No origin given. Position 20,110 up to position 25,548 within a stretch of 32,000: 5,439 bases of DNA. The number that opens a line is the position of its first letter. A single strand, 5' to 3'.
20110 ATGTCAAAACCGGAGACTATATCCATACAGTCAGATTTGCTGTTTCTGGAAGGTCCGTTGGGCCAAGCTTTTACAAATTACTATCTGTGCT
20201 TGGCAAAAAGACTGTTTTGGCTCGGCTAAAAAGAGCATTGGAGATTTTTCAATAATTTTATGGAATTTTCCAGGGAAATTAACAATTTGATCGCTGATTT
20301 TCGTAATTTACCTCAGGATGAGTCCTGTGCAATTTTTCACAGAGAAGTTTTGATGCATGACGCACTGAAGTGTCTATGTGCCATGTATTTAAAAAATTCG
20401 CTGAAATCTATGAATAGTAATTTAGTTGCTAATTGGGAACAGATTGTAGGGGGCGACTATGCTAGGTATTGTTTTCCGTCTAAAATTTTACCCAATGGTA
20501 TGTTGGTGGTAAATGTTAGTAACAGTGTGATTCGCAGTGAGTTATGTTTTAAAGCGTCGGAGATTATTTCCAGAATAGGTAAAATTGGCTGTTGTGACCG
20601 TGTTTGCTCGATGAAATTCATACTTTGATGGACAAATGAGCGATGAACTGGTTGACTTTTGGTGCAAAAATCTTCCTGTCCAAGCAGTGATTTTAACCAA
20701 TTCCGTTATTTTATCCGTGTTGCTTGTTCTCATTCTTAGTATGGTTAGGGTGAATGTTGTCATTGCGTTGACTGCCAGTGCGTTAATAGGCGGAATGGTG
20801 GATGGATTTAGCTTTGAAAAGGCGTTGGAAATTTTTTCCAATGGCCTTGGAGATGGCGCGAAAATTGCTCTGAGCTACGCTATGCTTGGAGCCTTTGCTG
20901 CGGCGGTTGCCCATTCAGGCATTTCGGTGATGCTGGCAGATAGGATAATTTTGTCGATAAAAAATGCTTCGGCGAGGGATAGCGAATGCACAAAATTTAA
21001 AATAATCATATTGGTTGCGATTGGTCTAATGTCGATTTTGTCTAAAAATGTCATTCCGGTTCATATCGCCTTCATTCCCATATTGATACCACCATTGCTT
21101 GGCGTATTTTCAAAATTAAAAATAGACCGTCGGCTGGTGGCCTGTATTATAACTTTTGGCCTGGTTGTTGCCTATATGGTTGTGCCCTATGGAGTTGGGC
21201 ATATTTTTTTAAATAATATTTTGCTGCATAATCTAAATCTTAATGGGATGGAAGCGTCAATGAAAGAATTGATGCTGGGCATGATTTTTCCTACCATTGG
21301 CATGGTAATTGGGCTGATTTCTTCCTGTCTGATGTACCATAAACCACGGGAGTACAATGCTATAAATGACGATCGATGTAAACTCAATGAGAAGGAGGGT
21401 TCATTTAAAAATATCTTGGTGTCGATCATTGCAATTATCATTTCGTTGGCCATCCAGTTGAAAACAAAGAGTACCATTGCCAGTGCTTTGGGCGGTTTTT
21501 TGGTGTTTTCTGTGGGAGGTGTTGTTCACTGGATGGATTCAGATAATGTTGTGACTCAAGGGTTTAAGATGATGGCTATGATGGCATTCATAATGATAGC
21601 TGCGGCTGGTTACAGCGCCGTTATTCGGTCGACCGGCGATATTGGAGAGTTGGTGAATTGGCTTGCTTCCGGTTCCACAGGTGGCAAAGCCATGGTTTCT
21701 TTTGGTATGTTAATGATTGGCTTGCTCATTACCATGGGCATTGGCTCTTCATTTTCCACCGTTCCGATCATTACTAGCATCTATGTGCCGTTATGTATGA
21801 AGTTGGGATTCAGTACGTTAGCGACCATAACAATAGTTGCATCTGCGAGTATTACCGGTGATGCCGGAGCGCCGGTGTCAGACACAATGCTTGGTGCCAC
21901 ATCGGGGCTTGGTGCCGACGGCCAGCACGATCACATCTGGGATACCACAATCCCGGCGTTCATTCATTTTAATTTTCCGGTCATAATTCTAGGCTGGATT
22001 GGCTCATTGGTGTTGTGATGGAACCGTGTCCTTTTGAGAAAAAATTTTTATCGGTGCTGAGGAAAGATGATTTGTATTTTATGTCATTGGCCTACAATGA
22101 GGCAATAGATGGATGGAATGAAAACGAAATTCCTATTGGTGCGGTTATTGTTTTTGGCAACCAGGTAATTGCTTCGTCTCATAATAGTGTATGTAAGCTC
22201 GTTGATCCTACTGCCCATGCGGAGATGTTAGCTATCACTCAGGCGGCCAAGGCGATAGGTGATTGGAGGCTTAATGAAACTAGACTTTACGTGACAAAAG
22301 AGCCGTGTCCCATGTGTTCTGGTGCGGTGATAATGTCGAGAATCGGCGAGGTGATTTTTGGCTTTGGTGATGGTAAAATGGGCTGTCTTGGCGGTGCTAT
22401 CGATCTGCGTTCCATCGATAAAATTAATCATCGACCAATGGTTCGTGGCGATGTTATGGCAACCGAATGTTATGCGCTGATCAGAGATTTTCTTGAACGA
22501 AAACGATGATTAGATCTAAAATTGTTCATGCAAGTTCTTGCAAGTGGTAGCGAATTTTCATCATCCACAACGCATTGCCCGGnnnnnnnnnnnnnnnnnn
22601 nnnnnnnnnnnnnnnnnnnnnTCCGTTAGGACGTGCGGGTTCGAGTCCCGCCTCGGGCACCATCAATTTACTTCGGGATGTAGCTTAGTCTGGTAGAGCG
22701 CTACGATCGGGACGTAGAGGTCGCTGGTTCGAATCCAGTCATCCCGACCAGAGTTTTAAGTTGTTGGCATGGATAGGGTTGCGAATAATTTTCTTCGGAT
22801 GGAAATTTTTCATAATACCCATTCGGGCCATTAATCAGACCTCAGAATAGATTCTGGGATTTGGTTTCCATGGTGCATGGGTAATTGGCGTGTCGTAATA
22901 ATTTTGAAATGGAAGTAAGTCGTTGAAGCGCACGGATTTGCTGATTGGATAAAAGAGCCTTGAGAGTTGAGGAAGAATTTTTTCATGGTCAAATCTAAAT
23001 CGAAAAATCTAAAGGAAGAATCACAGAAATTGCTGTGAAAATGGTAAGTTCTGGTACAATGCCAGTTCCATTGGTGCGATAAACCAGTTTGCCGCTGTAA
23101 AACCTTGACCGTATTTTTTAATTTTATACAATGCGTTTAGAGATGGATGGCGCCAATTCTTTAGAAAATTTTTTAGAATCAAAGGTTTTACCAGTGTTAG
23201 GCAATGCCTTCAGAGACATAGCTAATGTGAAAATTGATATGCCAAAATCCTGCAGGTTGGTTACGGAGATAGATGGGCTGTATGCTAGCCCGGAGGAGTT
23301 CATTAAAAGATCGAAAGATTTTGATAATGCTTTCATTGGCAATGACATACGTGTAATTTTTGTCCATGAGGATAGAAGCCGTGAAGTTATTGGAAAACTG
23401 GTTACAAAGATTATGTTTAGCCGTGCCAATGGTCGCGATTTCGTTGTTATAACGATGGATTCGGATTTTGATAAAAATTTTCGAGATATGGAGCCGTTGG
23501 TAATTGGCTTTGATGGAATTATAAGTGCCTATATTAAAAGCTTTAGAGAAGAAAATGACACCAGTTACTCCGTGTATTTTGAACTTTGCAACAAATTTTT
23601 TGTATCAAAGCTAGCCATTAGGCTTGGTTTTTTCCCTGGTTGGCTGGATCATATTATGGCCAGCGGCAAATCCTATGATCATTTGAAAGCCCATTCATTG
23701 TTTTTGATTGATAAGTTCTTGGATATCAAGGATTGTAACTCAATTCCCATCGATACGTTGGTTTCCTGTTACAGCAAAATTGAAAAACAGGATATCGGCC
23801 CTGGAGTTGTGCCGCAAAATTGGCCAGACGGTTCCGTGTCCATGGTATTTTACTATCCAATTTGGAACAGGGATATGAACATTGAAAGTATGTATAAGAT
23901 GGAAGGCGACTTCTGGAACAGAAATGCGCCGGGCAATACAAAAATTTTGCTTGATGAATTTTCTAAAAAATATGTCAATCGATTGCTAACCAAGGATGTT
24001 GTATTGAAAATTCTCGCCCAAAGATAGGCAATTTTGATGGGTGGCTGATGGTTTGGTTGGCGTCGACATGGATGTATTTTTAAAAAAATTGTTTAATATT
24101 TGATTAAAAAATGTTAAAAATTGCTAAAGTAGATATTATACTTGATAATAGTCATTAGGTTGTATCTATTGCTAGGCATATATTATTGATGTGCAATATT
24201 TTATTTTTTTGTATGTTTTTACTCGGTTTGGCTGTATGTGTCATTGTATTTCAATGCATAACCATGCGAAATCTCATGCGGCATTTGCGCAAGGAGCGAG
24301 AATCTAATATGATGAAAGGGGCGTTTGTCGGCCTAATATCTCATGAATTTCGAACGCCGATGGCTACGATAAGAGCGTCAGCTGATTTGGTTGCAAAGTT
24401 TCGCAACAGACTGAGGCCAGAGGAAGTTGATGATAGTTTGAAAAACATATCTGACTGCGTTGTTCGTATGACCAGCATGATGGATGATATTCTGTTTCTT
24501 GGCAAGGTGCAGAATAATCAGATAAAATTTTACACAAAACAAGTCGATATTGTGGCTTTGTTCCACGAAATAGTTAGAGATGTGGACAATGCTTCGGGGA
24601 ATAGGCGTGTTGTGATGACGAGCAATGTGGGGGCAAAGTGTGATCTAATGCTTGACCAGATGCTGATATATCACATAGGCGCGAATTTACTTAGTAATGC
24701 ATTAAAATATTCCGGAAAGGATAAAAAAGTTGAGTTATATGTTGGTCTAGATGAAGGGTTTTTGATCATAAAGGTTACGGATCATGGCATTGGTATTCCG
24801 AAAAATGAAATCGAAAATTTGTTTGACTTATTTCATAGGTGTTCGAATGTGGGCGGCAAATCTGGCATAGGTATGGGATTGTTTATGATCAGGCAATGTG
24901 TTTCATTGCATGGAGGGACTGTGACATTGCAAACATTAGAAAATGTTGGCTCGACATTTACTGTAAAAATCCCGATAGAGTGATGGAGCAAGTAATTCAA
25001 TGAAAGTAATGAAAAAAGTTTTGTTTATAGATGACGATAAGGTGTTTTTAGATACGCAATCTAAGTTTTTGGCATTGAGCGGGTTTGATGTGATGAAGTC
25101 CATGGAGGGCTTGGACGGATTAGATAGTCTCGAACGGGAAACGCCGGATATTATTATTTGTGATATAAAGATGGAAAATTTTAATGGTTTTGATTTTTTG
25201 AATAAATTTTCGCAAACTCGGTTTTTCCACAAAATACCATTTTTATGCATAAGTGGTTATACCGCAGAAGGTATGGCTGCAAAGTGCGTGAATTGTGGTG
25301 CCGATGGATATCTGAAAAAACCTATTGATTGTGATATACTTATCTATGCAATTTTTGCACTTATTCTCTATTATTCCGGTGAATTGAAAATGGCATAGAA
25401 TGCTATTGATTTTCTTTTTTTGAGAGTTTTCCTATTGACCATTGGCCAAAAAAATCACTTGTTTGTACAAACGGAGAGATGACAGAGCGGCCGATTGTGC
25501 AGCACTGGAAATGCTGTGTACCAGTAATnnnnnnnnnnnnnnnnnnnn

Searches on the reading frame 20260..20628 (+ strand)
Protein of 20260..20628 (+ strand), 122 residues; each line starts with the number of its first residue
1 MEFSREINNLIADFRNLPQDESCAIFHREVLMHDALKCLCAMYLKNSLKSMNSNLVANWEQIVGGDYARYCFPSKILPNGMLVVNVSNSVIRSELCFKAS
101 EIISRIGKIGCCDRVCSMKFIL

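Call 19: search_protein_families(library=pfam, proteins=[window:20260-20628:+], max_evalue=0.01)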
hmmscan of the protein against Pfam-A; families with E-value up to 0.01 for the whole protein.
window:20260-20628:+ (122 aa): 1 family
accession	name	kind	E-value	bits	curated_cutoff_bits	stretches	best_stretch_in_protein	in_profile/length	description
PF05258.17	DciA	-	7e-10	39.4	24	1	53-110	23-79/89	Dna[CI] antecedent, DciA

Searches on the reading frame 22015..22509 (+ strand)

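Call 19: search_protein_families(library=pfam, proteins=[window:22015-22509:+], max_evalue=0.01)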
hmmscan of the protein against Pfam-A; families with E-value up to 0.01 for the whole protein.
window:22015-22509:+ (164 aa): 3 families
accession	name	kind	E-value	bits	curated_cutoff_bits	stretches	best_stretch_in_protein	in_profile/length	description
PF14437.12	MafB19-deam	-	1.5e-32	112.9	27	1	18-162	2-140/142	MafB19-like deaminase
PF00383.29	dCMP_cyt_deam_1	-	8.8e-27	93.4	25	1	17-116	2-101/102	Cytidine and deoxycytidylate deaminase zinc-binding region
PF14439.12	Bd3614-deam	-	0.00066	20.1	38.5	1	64-107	32-76/113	Bd3614-like deaminase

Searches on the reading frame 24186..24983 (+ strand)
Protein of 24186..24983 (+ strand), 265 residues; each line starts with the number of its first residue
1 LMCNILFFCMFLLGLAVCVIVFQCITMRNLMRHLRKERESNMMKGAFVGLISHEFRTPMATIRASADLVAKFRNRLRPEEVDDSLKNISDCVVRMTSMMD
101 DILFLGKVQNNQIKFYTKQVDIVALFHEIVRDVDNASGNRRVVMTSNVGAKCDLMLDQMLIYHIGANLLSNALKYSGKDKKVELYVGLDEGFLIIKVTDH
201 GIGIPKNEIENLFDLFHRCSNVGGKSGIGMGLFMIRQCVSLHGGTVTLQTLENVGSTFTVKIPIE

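Call 19: search_protein_families(library=pfam, proteins=[window:24186-24983:+], max_evalue=0.01)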
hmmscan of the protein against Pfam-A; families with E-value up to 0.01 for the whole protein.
window:24186-24983:+ (265 aa): 3 families
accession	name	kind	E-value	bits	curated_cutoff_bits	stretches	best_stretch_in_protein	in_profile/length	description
PF02518.31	HATPase_c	-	2.1e-23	83.3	26.4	1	157-264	2-109/111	Histidine kinase-, DNA gyrase B-, and HSP90-like ATPase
PF00512.31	HisKA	-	1.7e-12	47.6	26.9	1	44-110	2-65/66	His Kinase A (phospho-acceptor) domain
PF14501.12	HATPase_c_5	-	0.00091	19.5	22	1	159-263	4-100/102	GHKL domain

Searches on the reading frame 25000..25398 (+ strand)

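Call 19: search_protein_families(library=pfam, proteins=[window:25000-25398:+], max_evalue=0.01)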
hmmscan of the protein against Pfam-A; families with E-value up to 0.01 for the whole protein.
window:25000-25398:+ (132 aa): 1 family
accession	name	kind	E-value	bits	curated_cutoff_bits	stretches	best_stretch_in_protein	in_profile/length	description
PF00072.30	Response_reg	-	1.5e-21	77.1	30.2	1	7-118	1-110/111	Response regulator receiver domain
